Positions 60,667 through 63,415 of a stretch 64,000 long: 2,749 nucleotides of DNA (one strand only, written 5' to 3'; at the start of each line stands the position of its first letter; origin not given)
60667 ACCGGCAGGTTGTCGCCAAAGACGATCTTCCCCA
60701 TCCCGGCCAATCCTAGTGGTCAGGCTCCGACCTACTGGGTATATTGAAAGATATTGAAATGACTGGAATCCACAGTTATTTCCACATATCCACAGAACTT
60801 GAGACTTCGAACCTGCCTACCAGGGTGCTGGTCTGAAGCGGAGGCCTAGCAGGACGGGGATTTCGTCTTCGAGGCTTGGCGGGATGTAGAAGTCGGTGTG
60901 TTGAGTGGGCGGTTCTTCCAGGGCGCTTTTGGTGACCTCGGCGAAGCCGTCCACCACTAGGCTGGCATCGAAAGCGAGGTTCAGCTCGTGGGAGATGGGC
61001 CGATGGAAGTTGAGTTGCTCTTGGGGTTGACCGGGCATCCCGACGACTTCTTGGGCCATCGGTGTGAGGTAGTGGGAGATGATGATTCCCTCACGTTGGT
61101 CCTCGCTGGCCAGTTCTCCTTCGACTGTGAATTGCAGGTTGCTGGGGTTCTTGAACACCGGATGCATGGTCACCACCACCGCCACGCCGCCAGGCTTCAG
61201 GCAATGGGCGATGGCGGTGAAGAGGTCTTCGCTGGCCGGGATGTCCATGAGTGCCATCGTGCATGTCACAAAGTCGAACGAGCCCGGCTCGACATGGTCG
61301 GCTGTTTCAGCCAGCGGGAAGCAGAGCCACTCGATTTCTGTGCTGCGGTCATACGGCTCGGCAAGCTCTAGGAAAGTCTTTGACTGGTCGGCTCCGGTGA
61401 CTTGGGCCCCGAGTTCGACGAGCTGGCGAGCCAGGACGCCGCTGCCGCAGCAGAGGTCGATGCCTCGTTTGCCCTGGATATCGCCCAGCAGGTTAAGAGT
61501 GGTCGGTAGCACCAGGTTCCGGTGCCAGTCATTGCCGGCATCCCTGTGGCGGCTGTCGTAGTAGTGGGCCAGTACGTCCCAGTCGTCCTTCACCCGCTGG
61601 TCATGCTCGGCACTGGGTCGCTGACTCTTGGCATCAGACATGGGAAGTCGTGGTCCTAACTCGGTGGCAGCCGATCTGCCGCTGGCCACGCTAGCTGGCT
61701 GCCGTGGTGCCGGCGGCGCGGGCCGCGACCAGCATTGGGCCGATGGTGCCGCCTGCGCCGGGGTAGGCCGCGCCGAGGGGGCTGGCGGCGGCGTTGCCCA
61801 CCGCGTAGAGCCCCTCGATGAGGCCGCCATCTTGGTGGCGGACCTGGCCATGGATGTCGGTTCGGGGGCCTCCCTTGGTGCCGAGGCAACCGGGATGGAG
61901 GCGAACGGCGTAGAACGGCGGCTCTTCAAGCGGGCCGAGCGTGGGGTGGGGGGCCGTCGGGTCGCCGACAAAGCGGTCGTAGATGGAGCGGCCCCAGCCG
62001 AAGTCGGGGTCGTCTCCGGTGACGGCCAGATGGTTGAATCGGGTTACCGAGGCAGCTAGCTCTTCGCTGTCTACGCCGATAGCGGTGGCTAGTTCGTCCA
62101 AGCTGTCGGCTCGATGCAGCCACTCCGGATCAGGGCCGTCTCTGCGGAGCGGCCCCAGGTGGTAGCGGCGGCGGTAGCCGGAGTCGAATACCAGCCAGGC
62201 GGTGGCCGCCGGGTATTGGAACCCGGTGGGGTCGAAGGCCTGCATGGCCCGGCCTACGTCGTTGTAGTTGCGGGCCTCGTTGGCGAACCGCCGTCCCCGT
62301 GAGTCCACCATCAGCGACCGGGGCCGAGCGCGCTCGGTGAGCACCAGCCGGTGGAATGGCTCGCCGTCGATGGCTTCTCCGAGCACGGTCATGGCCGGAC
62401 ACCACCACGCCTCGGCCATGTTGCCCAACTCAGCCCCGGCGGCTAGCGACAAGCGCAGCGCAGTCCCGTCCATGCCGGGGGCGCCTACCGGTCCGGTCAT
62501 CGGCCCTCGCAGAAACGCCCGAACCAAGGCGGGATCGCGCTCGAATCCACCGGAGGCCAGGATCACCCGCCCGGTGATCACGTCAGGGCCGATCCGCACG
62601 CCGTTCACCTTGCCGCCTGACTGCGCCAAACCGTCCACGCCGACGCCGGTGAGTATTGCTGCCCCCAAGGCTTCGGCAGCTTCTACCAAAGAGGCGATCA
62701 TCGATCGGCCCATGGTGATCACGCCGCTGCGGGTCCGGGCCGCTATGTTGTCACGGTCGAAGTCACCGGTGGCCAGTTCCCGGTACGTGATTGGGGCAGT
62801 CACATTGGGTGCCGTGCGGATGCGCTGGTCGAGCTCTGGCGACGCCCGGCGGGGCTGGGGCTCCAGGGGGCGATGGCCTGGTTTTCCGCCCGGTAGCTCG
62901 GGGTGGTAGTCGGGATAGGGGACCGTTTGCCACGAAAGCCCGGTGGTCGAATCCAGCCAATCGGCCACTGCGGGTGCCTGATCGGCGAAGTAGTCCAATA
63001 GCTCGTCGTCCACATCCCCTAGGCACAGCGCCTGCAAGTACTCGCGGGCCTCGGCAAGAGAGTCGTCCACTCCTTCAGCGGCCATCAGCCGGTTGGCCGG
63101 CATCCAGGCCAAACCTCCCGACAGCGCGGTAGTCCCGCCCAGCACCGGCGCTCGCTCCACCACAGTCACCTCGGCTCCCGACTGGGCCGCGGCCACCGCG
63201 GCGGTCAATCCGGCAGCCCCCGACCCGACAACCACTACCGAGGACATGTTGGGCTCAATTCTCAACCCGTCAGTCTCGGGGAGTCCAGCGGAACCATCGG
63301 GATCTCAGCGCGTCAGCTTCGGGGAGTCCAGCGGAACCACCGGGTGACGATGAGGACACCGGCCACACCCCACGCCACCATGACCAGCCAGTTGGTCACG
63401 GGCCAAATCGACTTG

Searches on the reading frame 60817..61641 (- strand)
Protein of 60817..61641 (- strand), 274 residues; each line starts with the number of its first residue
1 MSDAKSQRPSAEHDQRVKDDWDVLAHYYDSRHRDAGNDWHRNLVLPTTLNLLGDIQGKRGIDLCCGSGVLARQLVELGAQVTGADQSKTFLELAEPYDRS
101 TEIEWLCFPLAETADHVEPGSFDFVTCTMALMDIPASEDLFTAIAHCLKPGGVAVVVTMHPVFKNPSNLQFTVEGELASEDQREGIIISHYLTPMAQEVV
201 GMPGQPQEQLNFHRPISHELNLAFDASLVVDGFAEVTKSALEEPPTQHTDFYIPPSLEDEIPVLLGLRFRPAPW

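Call 42: search_protein_families(library=ncbifam, proteins=[window:60817-61641:-], max_evalue=0.001)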
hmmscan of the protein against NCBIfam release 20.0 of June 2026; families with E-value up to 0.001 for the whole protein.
window:60817-61641:- (274 aa): 18 families
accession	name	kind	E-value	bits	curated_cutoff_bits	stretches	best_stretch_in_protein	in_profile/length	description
NF043040.1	corrin_prot_MT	hypoth_equivalog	3.3e-15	56.1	180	1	56-157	41-148/216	corrinoid protein-associated methyltransferase CpaM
TIGR01983.1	UbiG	equivalog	8.4e-14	51.4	102.95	1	53-160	46-155/228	bifunctional 2-polyprenyl-6-hydroxyphenol methylase/3-demethylubiquinol 3-O-methyltransferase UbiG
TIGR02021.1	BchM-ChlM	equivalog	6.2e-11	42.1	158.9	1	44-198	40-192/218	magnesium protoporphyrin IX methyltransferase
NF001244.0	PRK00216.1-5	equivalog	2.5e-10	40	216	1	21-161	14-158/236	bifunctional demethylmenaquinone methyltransferase/2-methoxy-6-polyprenyl-1,4-benzoquinol methylase UbiE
TIGR01934.1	MenG_MenH_UbiE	subfamily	5.6e-09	35.6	158.35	1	52-161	35-146/223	ubiquinone/menaquinone biosynthesis methyltransferase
NF041820.1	daptide_MTase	equivalog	1.6e-07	31.1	175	1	61-168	41-156/243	daptide-type RiPP biosynthesis methyltransferase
NF010703.0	PRK14103.1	equivalog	2.4e-07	30.4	320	1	40-168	13-135/256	trans-aconitate 2-methyltransferase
NF045667.1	MTase_DVU1556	equivalog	4.8e-07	29.4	155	1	55-156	21-119/213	DVU_1556 family methyltransferase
TIGR02752.1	MenG_heptapren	equivalog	9.9e-07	28.5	419.85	1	16-157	6-150/231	demethylmenaquinone methyltransferase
TIGR02072.1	BioC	equivalog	1.5e-06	28.2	184.95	1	54-159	32-135/244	malonyl-ACP O-methyltransferase BioC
NF001243.0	PRK00216.1-4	equivalog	1.9e-06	27.4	235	1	15-157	7-152/237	demethylmenaquinone methyltransferase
NF001241.0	PRK00216.1-2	equivalog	1.3e-05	25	327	1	48-159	43-150/231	demethylmenaquinone methyltransferase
NF008405.0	PRK11207.1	equivalog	1.6e-05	24.5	218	1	52-172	26-148/198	tellurite resistance methyltransferase TehB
NF041536.1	ArsM_DUF2284_UU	exception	1.9e-05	23.2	575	1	52-157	71-181/459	arsenite methyltransferase/DUF2284 domain selenoprotein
NF041537.1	ArsM_AhpD_UU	exception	0.00019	20.3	510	1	55-159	74-183/345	arsenite methyltransferase/AhpD domain selenoprotein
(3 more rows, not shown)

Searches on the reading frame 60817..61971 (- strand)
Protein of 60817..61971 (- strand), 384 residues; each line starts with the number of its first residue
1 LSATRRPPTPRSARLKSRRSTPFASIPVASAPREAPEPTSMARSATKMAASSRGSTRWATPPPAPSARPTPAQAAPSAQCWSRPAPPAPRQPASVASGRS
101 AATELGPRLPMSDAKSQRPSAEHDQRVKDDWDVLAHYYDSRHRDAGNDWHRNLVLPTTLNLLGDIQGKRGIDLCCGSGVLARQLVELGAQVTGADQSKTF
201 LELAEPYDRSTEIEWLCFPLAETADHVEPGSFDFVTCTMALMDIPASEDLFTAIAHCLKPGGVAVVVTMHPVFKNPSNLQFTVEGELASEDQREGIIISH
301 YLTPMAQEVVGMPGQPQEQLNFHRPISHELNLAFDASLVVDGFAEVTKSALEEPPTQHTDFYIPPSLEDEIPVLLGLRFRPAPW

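Call 3: search_protein_families(library=pfam, proteins=[window:60817-61971:-], max_evalue=0.01)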
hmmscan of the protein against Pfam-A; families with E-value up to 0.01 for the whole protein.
window:60817-61971:- (384 aa): 8 families
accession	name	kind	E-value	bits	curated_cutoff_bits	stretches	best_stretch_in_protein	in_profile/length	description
PF08241.18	Methyltransf_11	-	1.6e-14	54.7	21.2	1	172-265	2-94/95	Methyltransferase domain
PF13649.12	Methyltransf_25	-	3.9e-13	50.3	27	1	172-262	3-97/97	Methyltransferase domain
PF13489.12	Methyltransf_23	-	1.4e-12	48.1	27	1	158-270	12-120/164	Methyltransferase domain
PF13847.12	Methyltransf_31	-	1.5e-10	41.4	27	1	167-270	4-113/145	Methyltransferase domain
PF08242.18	Methyltransf_12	-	5.1e-10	40.4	30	1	172-263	2-97/98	Methyltransferase domain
PF01209.24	Ubie_methyltran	-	3.2e-08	33.6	20.1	1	123-269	5-154/233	ubiE/COQ5 methyltransferase family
PF05175.20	MTS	-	9.8e-05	22.5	23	1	163-270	28-142/170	Methyltransferase small domain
PF03848.20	TehB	-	0.008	16.1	20.4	0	168-282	32-148/193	Tellurite resistance protein TehB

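Call 4: search_protein_families(library=padloc, proteins=[window:60817-61971:-], max_evalue=0.01)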
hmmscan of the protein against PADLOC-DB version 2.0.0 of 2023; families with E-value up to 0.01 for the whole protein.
window:60817-61971:- (384 aa): 1 family
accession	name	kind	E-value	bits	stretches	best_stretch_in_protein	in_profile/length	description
PDLC04134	mad2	-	1.4e-16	58.4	1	155-270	280-398/492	mads_2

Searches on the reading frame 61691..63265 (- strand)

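Call 3: search_protein_families(library=pfam, proteins=[window:61691-63265:-], max_evalue=0.01)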
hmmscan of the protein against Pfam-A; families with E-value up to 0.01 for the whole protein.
window:61691-63265:- (524 aa): 12 families
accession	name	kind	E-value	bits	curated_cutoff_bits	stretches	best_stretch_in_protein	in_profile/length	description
PF00890.30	FAD_binding_2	-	1.2e-72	245.9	20.4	1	10-507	2-413/414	FAD binding domain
PF01266.30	DAO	-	6.1e-14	52.8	27.9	1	10-242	2-206/353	FAD dependent oxidoreductase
PF12831.13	FAD_oxidored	-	2e-11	44.3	27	1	10-58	2-50/416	FAD dependent oxidoreductase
PF13450.12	NAD_binding_8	-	3.6e-08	34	21.9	1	12-46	1-35/68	NAD(P)-binding Rossmann-like domain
PF03486.20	HI0933_like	-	8e-07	29.2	50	1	9-51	2-44/244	HI0933-like protein Rossmann domain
PF07992.20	Pyr_redox_2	-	1.9e-06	28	26.1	1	9-49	2-43/291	Pyridine nucleotide-disulphide oxidoreductase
PF00070.33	Pyr_redox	-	3.9e-06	27.7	22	1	9-42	1-34/82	Pyridine nucleotide-disulphide oxidoreductase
PF01946.23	Thi4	-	5.9e-05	22.8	26.2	1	8-51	18-62/235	Thi4 family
PF01134.28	GIDA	-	0.00026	20.6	22.1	1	10-59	2-42/391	Glucose inhibited division protein A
PF01494.25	FAD_binding_3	-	0.00091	19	22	1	9-39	3-33/349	FAD binding domain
PF01262.27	AlaDh_PNT_C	-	0.0035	17.2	23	1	8-39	29-60/214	Alanine dehydrogenase/PNT, C-terminal domain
PF13738.12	Pyr_redox_3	-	0.0049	16.6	30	1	11-40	1-31/305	Pyridine nucleotide-disulphide oxidoreductase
